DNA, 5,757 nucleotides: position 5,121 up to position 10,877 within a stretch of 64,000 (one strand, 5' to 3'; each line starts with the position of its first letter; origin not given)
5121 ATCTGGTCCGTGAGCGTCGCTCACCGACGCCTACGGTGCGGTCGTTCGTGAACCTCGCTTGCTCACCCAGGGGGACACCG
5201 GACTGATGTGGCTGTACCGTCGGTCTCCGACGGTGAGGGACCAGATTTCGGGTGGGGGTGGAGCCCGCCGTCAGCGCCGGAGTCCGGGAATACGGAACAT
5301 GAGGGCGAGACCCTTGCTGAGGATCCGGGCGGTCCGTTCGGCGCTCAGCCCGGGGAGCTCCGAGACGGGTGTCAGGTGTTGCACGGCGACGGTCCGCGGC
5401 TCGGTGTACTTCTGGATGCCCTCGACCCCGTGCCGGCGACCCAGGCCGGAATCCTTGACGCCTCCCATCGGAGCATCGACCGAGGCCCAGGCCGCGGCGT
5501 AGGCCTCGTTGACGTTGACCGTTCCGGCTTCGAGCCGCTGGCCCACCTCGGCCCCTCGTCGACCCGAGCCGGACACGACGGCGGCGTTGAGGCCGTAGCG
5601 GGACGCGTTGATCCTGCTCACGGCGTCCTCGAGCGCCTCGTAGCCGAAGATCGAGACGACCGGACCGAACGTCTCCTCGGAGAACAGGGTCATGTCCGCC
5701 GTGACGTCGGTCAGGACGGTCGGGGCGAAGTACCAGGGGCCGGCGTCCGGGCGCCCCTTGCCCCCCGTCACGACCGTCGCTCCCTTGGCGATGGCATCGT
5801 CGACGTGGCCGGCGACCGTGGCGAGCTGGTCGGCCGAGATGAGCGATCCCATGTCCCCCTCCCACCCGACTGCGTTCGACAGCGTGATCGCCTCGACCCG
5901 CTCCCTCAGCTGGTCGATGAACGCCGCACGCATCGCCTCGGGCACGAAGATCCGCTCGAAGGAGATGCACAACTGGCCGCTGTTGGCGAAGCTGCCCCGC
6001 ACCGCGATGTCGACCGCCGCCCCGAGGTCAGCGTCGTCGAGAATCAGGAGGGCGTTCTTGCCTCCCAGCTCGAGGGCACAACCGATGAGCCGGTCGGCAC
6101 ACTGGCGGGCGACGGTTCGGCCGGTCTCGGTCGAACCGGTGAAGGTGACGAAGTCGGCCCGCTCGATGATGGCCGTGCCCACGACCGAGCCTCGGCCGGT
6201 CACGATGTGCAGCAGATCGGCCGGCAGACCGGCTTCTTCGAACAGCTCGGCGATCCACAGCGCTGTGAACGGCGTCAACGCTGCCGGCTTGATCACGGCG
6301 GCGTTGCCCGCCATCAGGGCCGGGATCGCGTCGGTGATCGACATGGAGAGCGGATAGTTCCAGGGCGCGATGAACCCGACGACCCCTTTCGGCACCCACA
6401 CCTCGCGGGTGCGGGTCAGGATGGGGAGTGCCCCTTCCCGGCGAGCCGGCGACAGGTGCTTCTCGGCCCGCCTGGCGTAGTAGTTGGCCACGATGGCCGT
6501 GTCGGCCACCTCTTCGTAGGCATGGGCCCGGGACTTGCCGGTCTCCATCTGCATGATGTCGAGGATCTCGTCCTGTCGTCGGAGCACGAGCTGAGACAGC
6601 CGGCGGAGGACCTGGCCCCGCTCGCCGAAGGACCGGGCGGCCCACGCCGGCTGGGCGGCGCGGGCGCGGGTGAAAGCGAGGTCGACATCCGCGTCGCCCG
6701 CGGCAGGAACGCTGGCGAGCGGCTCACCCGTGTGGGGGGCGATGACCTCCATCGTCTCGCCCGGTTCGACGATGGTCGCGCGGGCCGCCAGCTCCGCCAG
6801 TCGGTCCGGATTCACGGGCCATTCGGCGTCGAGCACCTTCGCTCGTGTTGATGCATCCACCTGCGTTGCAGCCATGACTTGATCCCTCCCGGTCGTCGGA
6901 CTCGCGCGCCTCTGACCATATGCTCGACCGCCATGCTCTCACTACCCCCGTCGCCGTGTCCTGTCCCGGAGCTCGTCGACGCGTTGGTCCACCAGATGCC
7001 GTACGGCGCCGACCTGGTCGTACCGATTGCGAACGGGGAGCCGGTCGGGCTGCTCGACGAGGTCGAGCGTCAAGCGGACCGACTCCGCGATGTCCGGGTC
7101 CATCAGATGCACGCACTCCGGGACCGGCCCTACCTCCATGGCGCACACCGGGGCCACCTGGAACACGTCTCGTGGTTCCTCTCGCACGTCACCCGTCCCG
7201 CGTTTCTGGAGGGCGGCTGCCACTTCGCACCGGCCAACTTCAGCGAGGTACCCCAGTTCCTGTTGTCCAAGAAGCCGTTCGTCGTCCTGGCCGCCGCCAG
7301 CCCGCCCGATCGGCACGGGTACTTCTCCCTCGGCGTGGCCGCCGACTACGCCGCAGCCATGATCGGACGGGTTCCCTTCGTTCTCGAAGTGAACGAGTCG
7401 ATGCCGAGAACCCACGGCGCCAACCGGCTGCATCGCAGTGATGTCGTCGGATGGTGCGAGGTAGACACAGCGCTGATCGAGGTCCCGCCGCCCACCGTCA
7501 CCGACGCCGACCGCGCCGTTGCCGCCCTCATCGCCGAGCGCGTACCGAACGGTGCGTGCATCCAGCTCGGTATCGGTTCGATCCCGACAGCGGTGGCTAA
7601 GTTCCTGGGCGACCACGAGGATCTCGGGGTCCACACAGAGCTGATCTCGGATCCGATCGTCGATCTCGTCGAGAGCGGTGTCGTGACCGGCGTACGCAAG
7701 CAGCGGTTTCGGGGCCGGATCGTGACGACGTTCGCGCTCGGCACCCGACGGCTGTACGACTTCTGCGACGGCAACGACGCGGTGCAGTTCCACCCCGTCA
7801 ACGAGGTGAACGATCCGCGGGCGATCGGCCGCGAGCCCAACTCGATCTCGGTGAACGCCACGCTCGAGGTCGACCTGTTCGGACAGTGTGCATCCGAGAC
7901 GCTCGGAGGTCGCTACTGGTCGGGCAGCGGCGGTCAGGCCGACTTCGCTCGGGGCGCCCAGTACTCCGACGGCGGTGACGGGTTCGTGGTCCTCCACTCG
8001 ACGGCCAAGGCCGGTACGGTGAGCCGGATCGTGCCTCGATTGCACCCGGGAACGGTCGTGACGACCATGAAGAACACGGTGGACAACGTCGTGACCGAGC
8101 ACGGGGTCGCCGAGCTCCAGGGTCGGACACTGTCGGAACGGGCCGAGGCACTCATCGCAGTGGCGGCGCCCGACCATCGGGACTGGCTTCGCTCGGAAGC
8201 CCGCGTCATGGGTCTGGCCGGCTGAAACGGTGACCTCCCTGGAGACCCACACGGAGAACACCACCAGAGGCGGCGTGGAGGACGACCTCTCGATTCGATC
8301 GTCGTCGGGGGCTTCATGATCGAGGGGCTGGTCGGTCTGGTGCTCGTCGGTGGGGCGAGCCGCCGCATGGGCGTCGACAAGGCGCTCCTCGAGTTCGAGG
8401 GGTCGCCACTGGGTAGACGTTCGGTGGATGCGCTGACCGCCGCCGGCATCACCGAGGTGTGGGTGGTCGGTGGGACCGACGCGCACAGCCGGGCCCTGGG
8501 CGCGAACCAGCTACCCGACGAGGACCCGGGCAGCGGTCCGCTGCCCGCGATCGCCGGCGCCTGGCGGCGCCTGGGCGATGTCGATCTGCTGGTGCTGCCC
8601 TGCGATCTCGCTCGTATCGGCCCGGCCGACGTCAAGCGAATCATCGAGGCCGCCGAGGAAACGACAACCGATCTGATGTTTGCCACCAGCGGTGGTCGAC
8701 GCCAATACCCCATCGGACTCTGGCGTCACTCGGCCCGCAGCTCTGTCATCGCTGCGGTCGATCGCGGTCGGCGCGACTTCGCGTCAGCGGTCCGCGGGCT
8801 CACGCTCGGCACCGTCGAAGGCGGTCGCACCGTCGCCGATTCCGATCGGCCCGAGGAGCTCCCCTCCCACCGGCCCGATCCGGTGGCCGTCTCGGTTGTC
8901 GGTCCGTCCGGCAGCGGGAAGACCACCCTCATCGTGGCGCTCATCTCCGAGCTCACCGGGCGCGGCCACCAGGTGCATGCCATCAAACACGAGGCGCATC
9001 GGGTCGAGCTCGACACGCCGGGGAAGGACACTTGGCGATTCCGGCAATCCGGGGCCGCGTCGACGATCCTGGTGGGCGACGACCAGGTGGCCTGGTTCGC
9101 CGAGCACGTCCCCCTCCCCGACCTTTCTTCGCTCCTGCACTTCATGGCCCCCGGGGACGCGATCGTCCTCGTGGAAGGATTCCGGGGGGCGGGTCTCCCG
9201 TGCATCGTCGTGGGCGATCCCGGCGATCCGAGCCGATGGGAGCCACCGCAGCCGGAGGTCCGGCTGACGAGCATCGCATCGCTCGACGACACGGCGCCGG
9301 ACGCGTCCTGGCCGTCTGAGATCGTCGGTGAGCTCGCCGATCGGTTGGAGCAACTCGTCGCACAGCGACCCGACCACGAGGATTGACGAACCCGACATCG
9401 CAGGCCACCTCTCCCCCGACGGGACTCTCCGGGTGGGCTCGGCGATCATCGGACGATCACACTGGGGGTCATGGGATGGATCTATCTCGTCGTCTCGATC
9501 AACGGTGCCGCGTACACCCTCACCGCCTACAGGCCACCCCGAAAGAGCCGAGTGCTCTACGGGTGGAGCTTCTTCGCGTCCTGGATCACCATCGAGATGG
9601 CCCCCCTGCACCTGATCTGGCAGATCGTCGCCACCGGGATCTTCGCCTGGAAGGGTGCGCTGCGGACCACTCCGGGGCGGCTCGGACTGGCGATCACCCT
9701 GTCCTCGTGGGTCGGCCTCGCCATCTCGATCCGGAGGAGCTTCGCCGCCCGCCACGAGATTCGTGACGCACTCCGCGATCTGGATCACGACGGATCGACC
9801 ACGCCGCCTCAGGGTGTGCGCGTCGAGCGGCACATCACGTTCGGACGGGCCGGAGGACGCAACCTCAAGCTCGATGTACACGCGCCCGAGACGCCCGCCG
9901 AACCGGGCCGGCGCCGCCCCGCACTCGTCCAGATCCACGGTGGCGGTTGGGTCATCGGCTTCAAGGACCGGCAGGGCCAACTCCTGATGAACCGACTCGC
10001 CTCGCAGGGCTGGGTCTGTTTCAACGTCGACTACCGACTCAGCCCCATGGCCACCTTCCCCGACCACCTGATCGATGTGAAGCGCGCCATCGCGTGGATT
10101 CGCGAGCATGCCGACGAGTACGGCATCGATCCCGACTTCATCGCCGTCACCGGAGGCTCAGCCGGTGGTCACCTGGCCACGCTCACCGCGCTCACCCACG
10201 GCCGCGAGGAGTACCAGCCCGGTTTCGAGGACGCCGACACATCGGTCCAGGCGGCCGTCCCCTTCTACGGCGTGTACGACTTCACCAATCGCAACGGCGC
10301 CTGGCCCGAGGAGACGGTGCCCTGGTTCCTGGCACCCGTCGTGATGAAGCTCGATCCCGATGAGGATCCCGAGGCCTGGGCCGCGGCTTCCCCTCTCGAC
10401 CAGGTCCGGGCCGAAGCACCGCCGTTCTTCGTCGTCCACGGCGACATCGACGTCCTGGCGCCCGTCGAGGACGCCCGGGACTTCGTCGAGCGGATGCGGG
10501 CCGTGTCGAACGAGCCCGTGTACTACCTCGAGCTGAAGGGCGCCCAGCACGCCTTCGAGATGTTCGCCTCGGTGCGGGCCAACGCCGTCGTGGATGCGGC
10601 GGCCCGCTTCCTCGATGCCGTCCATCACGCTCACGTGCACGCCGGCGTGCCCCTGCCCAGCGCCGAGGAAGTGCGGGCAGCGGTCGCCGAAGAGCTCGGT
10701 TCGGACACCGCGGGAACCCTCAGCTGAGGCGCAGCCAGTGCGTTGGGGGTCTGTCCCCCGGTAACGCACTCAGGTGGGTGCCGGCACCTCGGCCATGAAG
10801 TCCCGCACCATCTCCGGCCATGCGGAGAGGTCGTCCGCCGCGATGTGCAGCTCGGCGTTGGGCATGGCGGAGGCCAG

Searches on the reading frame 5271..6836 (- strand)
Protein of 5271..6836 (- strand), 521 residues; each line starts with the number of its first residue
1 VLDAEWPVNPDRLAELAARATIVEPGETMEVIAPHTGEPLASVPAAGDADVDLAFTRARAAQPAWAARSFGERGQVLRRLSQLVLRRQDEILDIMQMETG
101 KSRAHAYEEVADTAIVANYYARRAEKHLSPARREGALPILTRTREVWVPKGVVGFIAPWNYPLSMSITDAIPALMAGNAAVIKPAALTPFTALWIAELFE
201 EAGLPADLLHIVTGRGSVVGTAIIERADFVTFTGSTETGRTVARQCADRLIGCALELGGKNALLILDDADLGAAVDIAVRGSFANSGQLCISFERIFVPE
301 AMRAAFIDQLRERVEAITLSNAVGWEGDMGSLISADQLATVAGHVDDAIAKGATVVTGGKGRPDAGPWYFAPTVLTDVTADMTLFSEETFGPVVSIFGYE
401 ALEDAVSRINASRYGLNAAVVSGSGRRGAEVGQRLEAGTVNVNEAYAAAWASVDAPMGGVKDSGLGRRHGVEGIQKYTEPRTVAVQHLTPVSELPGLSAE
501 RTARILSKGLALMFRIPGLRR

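Call 72: search_protein_families(library=pfam, proteins=[window:5271-6836:-], max_evalue=0.00001)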
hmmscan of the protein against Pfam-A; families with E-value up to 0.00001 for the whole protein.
window:5271-6836:- (521 aa): 1 family
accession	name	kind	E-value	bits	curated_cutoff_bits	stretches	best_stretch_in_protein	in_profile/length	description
PF00171.27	Aldedh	-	8.2e-142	473.4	23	1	27-483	7-461/461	Aldehyde dehydrogenase family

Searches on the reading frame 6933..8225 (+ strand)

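Call 72: search_protein_families(library=pfam, proteins=[window:6933-8225:+], max_evalue=0.00001)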
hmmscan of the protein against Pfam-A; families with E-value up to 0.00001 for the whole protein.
window:6933-8225:+ (430 aa): 2 families
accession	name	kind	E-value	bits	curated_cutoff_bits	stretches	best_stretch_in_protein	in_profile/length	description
PF13336.12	AcetylCoA_hyd_C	-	2.4e-56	190.4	23.7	1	270-423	1-154/154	Acetyl-CoA hydrolase/transferase C-terminal domain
PF02550.21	AcetylCoA_hydro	-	2.1e-10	41.4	24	1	54-179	61-190/198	Acetyl-CoA hydrolase/transferase N-terminal domain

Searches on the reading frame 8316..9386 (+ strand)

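Call 72: search_protein_families(library=pfam, proteins=[window:8316-9386:+], max_evalue=0.00001)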
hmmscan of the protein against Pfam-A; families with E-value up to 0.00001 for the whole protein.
window:8316-9386:+ (356 aa): 2 families
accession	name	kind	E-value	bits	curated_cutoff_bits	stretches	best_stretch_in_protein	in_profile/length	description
PF12804.13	NTP_transf_3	-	8.1e-32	111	27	1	7-155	1-153/160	MobA-like NTP transferase domain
PF03205.20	MobB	-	2.9e-29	102.1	26.6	1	192-299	2-109/133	Molybdopterin guanine dinucleotide synthesis protein B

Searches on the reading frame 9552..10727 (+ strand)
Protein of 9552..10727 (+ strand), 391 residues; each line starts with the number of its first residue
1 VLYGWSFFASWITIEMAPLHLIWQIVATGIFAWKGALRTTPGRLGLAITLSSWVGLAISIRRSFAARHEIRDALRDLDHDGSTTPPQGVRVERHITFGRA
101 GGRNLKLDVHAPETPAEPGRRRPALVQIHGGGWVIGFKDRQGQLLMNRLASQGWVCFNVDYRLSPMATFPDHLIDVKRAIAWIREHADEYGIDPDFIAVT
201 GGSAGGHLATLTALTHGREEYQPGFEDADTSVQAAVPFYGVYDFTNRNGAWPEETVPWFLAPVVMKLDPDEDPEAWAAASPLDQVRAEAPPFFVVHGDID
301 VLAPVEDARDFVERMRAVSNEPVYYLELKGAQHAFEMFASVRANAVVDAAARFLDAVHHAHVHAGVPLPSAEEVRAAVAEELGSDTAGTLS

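Call 72: search_protein_families(library=pfam, proteins=[window:9552-10727:+], max_evalue=0.00001)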
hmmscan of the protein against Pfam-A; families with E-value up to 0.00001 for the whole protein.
window:9552-10727:+ (391 aa): 4 families
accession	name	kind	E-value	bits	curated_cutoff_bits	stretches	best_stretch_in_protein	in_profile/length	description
PF20434.5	BD-FAE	-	6.1e-47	160.3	26.8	1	107-314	1-214/215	BD-FAE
PF07859.19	Abhydrolase_3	-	7.8e-30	104.6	25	1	125-336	1-209/210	alpha/beta hydrolase fold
PF00135.34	COesterase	-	4e-12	46.3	27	1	105-216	86-204/515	Carboxylesterase family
PF00326.27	Peptidase_S9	-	1.8e-11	44.4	22.6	1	179-337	48-191/213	Prolyl oligopeptidase family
